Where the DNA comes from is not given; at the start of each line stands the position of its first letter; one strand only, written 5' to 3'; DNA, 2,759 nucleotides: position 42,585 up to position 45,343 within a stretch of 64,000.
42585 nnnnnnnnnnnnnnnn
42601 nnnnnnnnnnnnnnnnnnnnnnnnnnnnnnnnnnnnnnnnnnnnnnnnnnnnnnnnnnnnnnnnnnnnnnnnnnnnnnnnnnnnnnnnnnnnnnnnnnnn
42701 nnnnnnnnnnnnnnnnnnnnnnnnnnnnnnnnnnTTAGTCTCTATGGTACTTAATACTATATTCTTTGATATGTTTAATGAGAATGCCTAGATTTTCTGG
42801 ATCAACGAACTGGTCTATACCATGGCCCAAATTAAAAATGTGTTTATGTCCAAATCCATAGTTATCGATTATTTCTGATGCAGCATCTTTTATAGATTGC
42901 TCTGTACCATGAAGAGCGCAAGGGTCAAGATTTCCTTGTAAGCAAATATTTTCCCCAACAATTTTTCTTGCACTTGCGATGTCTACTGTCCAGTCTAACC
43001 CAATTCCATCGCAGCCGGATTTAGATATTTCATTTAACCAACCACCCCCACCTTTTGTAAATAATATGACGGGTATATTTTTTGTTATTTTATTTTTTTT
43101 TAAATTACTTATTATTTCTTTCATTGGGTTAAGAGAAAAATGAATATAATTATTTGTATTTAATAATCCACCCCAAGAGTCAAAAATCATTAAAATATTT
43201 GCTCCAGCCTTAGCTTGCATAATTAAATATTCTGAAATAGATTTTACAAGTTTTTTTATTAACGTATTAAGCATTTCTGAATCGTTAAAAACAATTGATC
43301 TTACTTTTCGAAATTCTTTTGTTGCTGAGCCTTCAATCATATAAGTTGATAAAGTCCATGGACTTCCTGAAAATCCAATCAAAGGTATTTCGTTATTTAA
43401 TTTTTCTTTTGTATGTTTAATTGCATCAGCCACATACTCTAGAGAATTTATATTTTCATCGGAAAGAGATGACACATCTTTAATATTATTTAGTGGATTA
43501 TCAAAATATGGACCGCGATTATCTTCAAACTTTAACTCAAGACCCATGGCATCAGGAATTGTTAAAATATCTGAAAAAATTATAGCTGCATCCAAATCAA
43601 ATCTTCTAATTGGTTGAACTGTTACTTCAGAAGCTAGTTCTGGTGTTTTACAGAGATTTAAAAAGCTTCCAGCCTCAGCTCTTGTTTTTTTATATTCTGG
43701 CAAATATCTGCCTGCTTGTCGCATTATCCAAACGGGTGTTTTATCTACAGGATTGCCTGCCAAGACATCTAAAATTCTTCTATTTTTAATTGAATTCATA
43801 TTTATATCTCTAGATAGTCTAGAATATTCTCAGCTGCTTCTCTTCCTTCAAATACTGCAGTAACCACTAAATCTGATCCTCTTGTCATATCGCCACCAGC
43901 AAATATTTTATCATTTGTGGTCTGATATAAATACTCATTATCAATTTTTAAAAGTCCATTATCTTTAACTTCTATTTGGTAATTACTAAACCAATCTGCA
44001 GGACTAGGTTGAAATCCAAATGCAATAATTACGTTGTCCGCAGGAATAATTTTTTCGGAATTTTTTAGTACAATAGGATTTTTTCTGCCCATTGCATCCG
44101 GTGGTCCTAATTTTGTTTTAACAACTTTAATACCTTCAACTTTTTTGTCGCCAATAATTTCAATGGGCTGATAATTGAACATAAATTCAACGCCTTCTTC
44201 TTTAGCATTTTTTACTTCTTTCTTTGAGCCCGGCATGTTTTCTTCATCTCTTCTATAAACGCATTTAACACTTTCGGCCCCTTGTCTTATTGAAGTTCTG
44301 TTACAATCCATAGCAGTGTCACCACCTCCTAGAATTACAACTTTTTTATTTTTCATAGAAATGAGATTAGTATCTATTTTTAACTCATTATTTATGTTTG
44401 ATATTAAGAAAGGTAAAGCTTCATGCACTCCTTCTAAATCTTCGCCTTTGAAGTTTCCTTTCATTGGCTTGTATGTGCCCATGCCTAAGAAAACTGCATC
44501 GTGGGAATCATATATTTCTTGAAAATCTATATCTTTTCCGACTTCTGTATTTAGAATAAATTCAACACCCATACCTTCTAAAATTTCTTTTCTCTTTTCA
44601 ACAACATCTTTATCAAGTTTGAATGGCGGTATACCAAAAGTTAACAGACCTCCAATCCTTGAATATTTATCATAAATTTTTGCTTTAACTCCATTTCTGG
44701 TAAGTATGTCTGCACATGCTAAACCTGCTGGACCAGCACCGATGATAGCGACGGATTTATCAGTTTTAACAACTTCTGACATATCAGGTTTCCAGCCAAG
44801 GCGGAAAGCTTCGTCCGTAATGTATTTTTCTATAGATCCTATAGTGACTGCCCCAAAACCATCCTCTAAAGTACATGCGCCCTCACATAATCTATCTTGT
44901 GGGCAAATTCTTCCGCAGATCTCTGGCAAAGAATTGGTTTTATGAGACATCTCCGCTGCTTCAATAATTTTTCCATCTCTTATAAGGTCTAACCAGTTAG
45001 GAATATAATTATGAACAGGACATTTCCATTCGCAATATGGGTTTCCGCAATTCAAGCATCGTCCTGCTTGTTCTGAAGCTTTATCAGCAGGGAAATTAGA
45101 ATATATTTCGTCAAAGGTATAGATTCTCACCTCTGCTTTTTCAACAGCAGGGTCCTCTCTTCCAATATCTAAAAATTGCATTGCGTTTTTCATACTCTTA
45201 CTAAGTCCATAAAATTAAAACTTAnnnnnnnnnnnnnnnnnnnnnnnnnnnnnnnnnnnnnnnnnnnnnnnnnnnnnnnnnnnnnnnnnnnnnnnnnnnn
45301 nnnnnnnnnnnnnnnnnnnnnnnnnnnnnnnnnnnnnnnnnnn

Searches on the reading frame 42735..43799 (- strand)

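Call 7: search_protein_families(library=ncbifam, proteins=[window:42735-43799:-], max_evalue=0.00001)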
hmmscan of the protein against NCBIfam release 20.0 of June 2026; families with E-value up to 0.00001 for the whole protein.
window:42735-43799:- (354 aa): 5 families
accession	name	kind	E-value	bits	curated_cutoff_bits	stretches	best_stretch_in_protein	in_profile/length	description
TIGR01464.1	hemE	equivalog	1.4e-125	418.8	302.95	1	9-345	2-337/338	uroporphyrinogen decarboxylase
TIGR01463.1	mtaA_cmuA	subfamily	6.1e-25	88.2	235.4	1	6-348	6-339/340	MtaA/CmuA family methyltransferase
NF004889.0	PRK06252.1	subfamily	2.3e-23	82.8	244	1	5-348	6-337/340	methylcobalamin:coenzyme M methyltransferase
NF041608.1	methylcob_mtaseMtbA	equivalog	7.6e-17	61.4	600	1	100-347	99-337/339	methylcobamide:CoM methyltransferase MtbA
NF040654.1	MtaA_Meth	equivalog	2.4e-15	56.3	400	1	7-313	5-305/337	methylcobamide:CoM methyltransferase MtaA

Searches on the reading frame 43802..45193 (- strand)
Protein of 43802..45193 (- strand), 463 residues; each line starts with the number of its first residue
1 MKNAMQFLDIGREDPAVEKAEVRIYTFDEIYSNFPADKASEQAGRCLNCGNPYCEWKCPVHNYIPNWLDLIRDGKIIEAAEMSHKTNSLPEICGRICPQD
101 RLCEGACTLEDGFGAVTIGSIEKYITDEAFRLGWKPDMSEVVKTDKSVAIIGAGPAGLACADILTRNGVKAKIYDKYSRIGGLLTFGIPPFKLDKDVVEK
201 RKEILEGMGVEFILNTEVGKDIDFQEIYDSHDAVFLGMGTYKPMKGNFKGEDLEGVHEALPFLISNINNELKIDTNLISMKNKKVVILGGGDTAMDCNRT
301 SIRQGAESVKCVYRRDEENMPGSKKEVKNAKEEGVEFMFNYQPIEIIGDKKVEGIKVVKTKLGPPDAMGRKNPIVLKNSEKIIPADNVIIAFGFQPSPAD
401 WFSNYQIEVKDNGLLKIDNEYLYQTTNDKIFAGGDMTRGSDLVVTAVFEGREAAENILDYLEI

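Call 7: search_protein_families(library=ncbifam, proteins=[window:43802-45193:-], max_evalue=0.00001)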
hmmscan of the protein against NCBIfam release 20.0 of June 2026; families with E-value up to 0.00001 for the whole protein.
window:43802-45193:- (463 aa): 42 families (the best 25 are shown)
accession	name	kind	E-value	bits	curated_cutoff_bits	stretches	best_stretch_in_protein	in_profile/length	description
TIGR01318.1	gltD_gamma_fam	subfamily_domain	7.3e-216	717.2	482.95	1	6-462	2-466/467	glutamate synthase, small subunit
NF009408.0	PRK12769.1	equivalog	1.3e-202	674.5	1003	1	11-462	192-652/659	formate-dependent uric acid utilization protein AegA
NF009451.0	PRK12809.1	equivalog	1.1e-161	539.3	1154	1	20-460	184-633/639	formate-dependent uric acid utilization protein YgfT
NF009414.0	PRK12778.1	equivalog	4.2e-110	369.2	1103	1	18-462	302-750/752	bifunctional dihydroorotate dehydrogenase B NAD binding subunit/NADPH-dependent glutamate synthase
TIGR01316.1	gltA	equivalog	1.6e-107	360.1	471.75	1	21-461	3-449/449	NADPH-dependent glutamate synthase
TIGR01317.1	GOGAT_sm_gam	subfamily_domain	4.5e-104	349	447.7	1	6-461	4-478/485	glutamate synthase small subunit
NF009410.0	PRK12771.1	subfamily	4.4e-102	342.5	516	1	52-462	48-446/566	NAD(P)-binding protein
NF009454.0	PRK12814.1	equivalog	2.3e-87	293.9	916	1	53-462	103-501/657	putative NADPH-dependent glutamate synthase small subunit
NF009413.0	PRK12775.1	equivalog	2.7e-81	273.8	1895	1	21-462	308-755/1006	putative trifunctional 2-polyprenylphenol hydroxylase/glutamate synthase subunit beta/ferritin domain-containing protein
NF010590.0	PRK13984.1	equivalog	1.1e-80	271.5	946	1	5-461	151-606/611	putative oxidoreductase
NF009409.0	PRK12770.1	subfamily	2.5e-72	243.9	343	1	142-462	15-351/360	putative glutamate synthase subunit beta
TIGR03315.1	Se_ygfK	equivalog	3.9e-71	239.8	835.3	1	47-459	440-837/1012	putative selenate reductase subunit YgfK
NF009415.0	PRK12779.1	equivalog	3.5e-67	227.1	1519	1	55-461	211-626/944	putative bifunctional glutamate synthase subunit beta/2-polyprenylphenol hydroxylase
NF045663.1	diclust_near_Sec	equivalog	4.2e-36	124.3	530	1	39-242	5-201/759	pyridine nucleotide-disulfide oxidoreductase/dicluster-binding protein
TIGR01292.1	TRX_reduct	equivalog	2.8e-20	72.3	343.45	1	281-461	140-300/300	thioredoxin-disulfide reductase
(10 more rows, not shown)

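Call 9: find_related_loci(query=window:43802-45193:-, collection=genome_contigs, flank=10000)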
Query window:43802-45193:- (463 aa) in genome_contigs; peptide patterns used: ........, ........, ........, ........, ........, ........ (x = any residue, [..] = any of these).
600 stretches matched a pattern (row limit reached: there are more); 597 encode a relative of the query (tblastn E <= 1e-3); the best 80 are kept; 80 distinct loci.
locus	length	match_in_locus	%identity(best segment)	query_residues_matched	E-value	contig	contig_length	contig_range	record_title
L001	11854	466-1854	92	1-463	0e+0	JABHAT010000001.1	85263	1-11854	MAG: Gammaproteobacteria bacterium isolate SI036_bin62 k141_1712039, whole genome shotgun sequence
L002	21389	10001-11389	89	1-463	0e+0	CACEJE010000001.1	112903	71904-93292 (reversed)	uncultured Thiothrix sp. isolate AG-390-O20 genome assembly, contig: AG-390-O20_NODE_1, whole genome shotgun sequence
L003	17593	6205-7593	94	1-463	0e+0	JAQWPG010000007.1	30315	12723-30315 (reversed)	MAG: Gammaproteobacteria bacterium isolate cluster2_bin.221 k141_69463, whole genome shotgun sequence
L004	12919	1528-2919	73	1-463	0e+0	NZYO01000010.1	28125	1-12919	MAG: Gammaproteobacteria bacterium isolate NAT271 31240, whole genome shotgun sequence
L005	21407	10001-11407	69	2-463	0e+0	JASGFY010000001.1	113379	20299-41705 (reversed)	MAG: Solimonas sp. isolate 5H144 JMF-2111-06-0005.hyb.bin.144_0, whole genome shotgun sequence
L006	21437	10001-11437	68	2-463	0e+0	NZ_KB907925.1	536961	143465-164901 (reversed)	Solimonas variicoloris DSM 15731 H149DRAFT_scaffold00001.1, whole genome shotgun sequence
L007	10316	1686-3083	69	1-462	0e+0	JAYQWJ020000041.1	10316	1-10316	MAG: Candidatus Albibeggiatoa psychrophila isolate WS_Bin3 NODE_377_length_10316_cov_47.426274, whole genome shotgun seq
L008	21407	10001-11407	68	2-463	0e+0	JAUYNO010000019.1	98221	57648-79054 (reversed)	MAG: Stagnimonas sp. isolate C4_concoct.bin.104_sub C4_k141_16994, whole genome shotgun sequence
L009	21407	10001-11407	68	2-463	0e+0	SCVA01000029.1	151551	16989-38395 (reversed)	MAG: Nevskiaceae bacterium isolate GW715_bin.28 GW715_bin.28-68862, whole genome shotgun sequence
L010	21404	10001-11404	66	2-463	0e+0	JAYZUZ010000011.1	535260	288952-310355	MAG: Pseudomonadota bacterium isolate XB_MAG529 DB_MAG529_0011, whole genome shotgun sequence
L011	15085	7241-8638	65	2-463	0e+0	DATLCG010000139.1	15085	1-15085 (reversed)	MAG TPA_asm: Candidatus Binatia bacterium isolate SMAG_U14318 k141_3318519, whole genome shotgun sequence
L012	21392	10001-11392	68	5-463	0e+0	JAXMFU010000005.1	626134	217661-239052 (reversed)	MAG: Candidatus Competibacteraceae bacterium isolate STL-PRO95 C1.169.fa-5, whole genome shotgun sequence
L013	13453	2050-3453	67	1-463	0e+0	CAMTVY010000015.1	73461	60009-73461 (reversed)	MAG: uncultured Gammaproteobacteria bacterium isolate G04_MAG_00022 genome assembly, contig: G04_MAG_00022_000000000010,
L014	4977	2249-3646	68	3-461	0e+0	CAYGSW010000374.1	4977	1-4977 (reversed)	MAG TPA_asm: uncultured Granulosicoccaceae bacterium isolate ERP117304_co3_182 genome assembly, contig: NODE_24846_lengt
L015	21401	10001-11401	67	2-463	0e+0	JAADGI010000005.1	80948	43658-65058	MAG: Gammaproteobacteria bacterium isolate M_MetaBat.112 contig-127_546, whole genome shotgun sequence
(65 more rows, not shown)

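Call 36: find_encoding_contigs(protein=window:43802-45193:-, flank=2000, max_places=6)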
Protein window:43802-45193:- (463 aa): 16 contigs read that carry it; 6 places shown.
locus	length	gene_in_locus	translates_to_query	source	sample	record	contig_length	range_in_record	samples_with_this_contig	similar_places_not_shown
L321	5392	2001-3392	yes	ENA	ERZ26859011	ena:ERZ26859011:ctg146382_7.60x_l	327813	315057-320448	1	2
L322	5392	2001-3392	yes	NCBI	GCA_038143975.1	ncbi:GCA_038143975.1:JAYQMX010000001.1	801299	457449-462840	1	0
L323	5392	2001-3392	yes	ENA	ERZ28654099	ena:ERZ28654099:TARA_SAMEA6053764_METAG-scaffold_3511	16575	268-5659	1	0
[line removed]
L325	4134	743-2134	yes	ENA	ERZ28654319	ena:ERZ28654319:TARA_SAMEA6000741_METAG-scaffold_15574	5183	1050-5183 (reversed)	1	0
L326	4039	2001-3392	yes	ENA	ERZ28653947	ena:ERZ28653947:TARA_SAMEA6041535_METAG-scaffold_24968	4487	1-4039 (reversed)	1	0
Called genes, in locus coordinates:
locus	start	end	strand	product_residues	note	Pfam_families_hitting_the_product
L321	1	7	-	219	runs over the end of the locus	PF14499:DUF4437 (faint), PF12973:Cupin_7, PF07883:Cupin_2 (faint), PF12973:Cupin_7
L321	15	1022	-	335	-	PF00814:TsaD, PF22521:HypF_C_2 (weak)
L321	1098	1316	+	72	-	PF01165:Ribosomal_S21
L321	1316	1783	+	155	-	PF09424:YqeY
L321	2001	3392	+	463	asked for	PF14691:Fer4_20, PF01946:Thi4 (weak), PF00070:Pyr_redox (faint), PF07992:Pyr_redox_2, PF12831:FAD_oxidored (faint), PF13450:NAD_binding_8 (weak), PF13738:Pyr_redox_3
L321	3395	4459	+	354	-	PF01208:URO-D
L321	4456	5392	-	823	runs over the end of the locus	PF00912:Transgly, PF17092:PCB_OB, PF00905:Transpeptidase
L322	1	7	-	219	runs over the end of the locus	PF14499:DUF4437 (faint), PF12973:Cupin_7, PF07883:Cupin_2 (faint), PF12973:Cupin_7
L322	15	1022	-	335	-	PF00814:TsaD, PF22521:HypF_C_2 (weak)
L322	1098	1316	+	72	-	PF01165:Ribosomal_S21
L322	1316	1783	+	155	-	PF09424:YqeY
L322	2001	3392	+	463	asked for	PF14691:Fer4_20, PF01946:Thi4 (weak), PF00070:Pyr_redox (faint), PF07992:Pyr_redox_2, PF12831:FAD_oxidored (faint), PF13450:NAD_binding_8 (weak), PF13738:Pyr_redox_3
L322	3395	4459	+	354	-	PF01208:URO-D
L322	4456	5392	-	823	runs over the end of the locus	PF00912:Transgly, PF17092:PCB_OB, PF00905:Transpeptidase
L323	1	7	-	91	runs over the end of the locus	?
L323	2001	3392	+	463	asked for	PF14691:Fer4_20, PF01946:Thi4 (weak), PF00070:Pyr_redox (faint), PF07992:Pyr_redox_2, PF12831:FAD_oxidored (faint), PF13450:NAD_binding_8 (weak), PF13738:Pyr_redox_3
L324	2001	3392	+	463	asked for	PF14691:Fer4_20, PF01946:Thi4 (weak), PF00070:Pyr_redox (faint), PF07992:Pyr_redox_2, PF12831:FAD_oxidored (faint), PF13450:NAD_binding_8 (weak), PF13738:Pyr_redox_3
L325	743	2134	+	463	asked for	PF14691:Fer4_20, PF01946:Thi4 (weak), PF00070:Pyr_redox (faint), PF07992:Pyr_redox_2, PF12831:FAD_oxidored (faint), PF13450:NAD_binding_8 (weak), PF13738:Pyr_redox_3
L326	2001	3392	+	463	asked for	PF14691:Fer4_20, PF01946:Thi4 (weak), PF00070:Pyr_redox (faint), PF07992:Pyr_redox_2, PF12831:FAD_oxidored (faint), PF13450:NAD_binding_8 (weak), PF13738:Pyr_redox_3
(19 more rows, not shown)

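Call 43: list_cluster_members(proteins=[window:43802-45193:-, window:29184-30713:-, window:42735-43799:-])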
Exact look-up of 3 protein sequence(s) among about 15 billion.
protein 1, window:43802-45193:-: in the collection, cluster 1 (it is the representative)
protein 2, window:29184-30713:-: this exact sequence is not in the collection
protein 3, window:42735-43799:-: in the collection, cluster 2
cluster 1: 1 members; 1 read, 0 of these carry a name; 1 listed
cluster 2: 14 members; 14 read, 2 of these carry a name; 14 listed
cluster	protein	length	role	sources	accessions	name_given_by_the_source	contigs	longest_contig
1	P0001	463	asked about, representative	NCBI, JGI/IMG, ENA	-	-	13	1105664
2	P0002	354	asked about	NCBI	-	-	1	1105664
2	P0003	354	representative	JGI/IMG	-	uroporphyrinogen decarboxylase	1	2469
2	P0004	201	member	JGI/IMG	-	uroporphyrinogen decarboxylase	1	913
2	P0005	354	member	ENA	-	-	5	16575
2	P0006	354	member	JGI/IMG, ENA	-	-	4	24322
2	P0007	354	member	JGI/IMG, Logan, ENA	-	-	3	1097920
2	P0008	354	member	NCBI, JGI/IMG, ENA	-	-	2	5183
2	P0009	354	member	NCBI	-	-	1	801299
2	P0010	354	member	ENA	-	-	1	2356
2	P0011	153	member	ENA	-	-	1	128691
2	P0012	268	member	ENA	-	-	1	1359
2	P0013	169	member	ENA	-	-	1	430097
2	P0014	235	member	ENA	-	-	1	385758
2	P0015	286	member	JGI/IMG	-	-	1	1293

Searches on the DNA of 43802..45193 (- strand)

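Call 13: search_rna_families(sources=[L001, L002, L003, L004], threshold=gathering)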
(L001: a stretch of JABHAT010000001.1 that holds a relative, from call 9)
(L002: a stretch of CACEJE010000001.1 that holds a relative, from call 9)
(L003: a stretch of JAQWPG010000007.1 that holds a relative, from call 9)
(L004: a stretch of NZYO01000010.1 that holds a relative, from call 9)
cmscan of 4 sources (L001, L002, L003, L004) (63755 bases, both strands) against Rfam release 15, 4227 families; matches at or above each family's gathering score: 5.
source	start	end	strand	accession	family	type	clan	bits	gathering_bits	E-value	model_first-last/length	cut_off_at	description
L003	6087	6140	+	RF01739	Glutamine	Cis-reg; riboswitch;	-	61.3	35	4.1e-11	1-53/53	no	Glutamine riboswitch aptamer (glnA leader)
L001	334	385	+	RF01739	Glutamine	Cis-reg; riboswitch;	-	56.5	35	8.7e-10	1-53/53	no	Glutamine riboswitch aptamer (glnA leader)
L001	8378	8428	+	RF01739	Glutamine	Cis-reg; riboswitch;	-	56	35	1.2e-09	1-53/53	no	Glutamine riboswitch aptamer (glnA leader)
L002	17764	17815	+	RF01739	Glutamine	Cis-reg; riboswitch;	-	55.3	35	1.9e-09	1-53/53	no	Glutamine riboswitch aptamer (glnA leader)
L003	13967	14022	+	RF01739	Glutamine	Cis-reg; riboswitch;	-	55.3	35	1.9e-09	1-53/53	no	Glutamine riboswitch aptamer (glnA leader)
